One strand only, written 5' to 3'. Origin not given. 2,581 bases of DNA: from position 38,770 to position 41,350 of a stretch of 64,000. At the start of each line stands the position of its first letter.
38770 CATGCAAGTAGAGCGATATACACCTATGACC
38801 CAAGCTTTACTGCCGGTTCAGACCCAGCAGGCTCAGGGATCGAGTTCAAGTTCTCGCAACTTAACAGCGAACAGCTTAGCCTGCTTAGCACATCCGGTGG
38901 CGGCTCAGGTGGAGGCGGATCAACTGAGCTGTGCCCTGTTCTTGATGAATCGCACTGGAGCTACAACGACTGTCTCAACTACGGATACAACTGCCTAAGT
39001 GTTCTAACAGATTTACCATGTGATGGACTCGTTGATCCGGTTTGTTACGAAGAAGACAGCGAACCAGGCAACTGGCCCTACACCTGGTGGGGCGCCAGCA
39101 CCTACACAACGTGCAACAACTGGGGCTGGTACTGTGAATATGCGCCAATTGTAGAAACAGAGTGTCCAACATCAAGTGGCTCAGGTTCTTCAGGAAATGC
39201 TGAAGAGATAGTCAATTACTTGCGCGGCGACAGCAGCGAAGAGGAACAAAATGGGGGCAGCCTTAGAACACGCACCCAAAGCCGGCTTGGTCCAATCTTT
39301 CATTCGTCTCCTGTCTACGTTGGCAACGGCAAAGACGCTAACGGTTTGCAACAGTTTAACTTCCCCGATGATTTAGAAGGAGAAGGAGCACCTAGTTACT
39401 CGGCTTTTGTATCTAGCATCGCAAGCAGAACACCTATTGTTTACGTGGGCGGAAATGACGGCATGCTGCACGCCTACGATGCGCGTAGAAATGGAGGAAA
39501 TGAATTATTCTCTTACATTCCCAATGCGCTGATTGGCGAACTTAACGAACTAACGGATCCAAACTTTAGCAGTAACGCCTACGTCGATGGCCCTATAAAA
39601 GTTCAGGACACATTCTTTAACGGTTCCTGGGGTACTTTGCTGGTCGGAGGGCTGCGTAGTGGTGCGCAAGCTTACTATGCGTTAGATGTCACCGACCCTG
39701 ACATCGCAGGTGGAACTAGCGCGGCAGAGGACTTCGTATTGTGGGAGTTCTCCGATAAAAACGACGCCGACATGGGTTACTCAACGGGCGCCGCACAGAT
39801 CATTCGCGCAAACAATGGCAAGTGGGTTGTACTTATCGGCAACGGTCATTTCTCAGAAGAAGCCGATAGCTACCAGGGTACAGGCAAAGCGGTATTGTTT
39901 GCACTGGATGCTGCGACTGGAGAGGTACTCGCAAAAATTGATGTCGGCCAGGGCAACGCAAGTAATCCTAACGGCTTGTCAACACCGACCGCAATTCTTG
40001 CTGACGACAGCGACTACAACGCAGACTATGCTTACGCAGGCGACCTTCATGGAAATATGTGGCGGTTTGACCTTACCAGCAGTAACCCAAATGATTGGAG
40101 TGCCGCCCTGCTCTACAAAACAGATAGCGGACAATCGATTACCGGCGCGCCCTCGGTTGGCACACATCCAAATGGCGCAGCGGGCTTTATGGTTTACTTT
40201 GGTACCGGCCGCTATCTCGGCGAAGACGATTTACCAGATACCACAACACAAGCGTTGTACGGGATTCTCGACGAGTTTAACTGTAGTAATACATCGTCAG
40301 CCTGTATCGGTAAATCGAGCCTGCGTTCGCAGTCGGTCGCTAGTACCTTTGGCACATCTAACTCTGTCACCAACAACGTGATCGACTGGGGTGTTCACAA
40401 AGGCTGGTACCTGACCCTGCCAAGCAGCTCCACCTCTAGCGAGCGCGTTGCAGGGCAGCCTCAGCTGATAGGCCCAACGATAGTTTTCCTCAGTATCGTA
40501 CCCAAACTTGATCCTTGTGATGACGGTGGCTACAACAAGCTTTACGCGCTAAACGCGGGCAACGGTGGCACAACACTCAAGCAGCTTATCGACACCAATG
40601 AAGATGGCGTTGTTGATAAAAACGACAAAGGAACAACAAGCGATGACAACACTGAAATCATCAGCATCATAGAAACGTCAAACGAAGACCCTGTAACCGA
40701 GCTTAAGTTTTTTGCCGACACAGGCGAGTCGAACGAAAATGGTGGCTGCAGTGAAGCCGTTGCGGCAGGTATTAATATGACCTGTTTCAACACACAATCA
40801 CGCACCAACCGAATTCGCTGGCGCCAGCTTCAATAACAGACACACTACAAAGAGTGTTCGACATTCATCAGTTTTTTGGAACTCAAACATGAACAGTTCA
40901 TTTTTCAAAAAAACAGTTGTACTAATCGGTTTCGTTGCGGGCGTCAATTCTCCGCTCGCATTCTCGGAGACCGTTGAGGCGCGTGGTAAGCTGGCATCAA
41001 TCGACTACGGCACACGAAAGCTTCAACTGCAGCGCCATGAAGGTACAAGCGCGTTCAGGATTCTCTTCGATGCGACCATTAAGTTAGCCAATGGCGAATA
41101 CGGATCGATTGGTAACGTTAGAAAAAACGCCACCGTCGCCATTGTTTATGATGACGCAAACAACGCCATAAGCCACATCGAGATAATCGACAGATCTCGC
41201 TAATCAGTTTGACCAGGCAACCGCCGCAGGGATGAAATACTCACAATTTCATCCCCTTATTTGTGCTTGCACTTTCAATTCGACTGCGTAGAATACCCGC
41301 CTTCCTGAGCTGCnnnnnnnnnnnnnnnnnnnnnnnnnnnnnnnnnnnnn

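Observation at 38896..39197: Tandem Cys/aromatic-rich module inserted into the PilY1-like pilus-tip adhesin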

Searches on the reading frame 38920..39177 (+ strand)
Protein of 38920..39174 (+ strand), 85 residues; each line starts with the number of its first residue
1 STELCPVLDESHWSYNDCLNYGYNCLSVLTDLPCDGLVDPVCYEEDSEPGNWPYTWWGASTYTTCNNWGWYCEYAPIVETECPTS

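Call 6: find_homologous_proteins(query=window:38920-39174:+, max_evalue=10)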
Query seq(85 aa): no candidate shares three 5-residue words with the query. No homologue found.

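Call 13: search_solved_structures(query=A1, max_evalue=10, show_alignments=2)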
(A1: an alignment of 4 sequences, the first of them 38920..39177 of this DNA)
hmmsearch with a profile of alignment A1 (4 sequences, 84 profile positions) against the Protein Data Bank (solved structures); distinct sequences matched with E-value up to 10: 0.

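Call 17: find_related_loci(query=A1, collection=genome_contigs, flank=6000)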
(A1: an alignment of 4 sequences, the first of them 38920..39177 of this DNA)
Query A1 (86 aa) in genome_contigs; peptide patterns used: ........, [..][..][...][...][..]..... (x = any residue, [..] = any of these).
36 stretches matched a pattern, but none encodes a relative of the query by tblastn (E <= 1e-3).

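Call 19: predict_structure(alignment_id=A1)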
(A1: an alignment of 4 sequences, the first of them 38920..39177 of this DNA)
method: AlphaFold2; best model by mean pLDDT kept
length: 86 residues; sequences in the alignment: 4
mean_pLDDT: 57.1   pTM: 0.45
mean pLDDT of the five models: 57.1, 57.0, 44.1, 43.9, 38.3
residues with pLDDT >= 90: 0; 70-90: 27; 50-70: 22; < 50: 37
segments of 3 or more residues with pLDDT < 50: 1-12, 22-41, 83-86
pLDDT, mean of each block of 10 residues (from residue 1): 39 51 43 38 67 82 75 67 46
secondary structure, 60 per line:
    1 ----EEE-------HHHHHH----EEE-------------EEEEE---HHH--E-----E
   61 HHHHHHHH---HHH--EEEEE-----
elements in order: E5-7 H15-20 E25-27 E41-45 H61-68 E77-81

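Call 20: search_protein_representatives(alignment_id=A1)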
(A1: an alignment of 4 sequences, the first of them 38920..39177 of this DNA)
Query: 4 sequences, 84 profile positions. Proteins with E-value up to 0.001 (for the whole library): 1; up to 1e-10: 1; up to 1e-30: 1. The best 1 are listed.
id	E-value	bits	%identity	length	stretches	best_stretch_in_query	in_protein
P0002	1.1e-40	154.1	-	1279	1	2-84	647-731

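Call 21: find_related_loci(query=A1, collection=metagenome_contigs, flank=5000)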
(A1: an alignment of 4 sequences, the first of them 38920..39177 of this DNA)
Query A1 (86 aa) in metagenome_contigs; peptide patterns used: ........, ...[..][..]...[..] (x = any residue, [..] = any of these).
66 stretches matched a pattern, but none encodes a relative of the query by tblastn (E <= 1e-3).

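Call 24: search_protein_families(library=pfam, alignment_id=A1, max_evalue=10)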
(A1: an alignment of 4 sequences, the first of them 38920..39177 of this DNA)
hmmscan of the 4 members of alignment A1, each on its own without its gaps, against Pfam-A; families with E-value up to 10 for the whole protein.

A. member 1, window:38920-39177:+ (86 aa): 0 families

B. families by the number of members that match (of 4 scanned): 3 families
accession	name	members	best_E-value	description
PF05196.18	PTN_MK_N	1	0.099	PTN/MK heparin-binding protein family, N-terminal domain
PF24632.1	DUF7629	1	0.15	Domain of unknown function (DUF7629)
PF01508.21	Paramecium_SA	1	0.2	Paramecium surface antigen domain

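Call 40: fold_search(model_id=the predicted structure, library=pdb)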
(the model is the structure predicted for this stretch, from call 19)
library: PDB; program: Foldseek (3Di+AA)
matches with E <= 10: 1; with E <= 0.001: 0
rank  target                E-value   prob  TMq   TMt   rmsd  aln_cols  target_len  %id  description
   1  6mek_A                7.4e+00  0.01  0.17  0.11  11.2        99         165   15  Crystal structure of Hepatitis C virus envelope glycoprotein E2 core in complex with human antibodies HEPC3 and HEPC46 (released 2018-11-21)

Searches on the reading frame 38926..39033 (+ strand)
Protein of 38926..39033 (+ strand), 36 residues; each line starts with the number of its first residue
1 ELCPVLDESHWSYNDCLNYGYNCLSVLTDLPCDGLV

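Call 78: search_protein_families(library=pfam, proteins=[window:38926-39033:+], max_evalue=10)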
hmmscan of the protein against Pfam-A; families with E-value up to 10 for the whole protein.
seq(36 aa): 0 families

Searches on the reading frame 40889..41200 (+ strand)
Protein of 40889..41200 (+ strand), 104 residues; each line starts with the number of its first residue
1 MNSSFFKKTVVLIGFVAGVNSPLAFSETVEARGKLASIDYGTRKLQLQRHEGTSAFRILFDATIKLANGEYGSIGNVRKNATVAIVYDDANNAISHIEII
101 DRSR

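Call 41: search_protein_families(library=pfam, proteins=[window:40889-41200:+], max_evalue=0.01)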
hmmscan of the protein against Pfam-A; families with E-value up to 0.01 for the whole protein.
window:40889-41200:+ (104 aa): 0 families
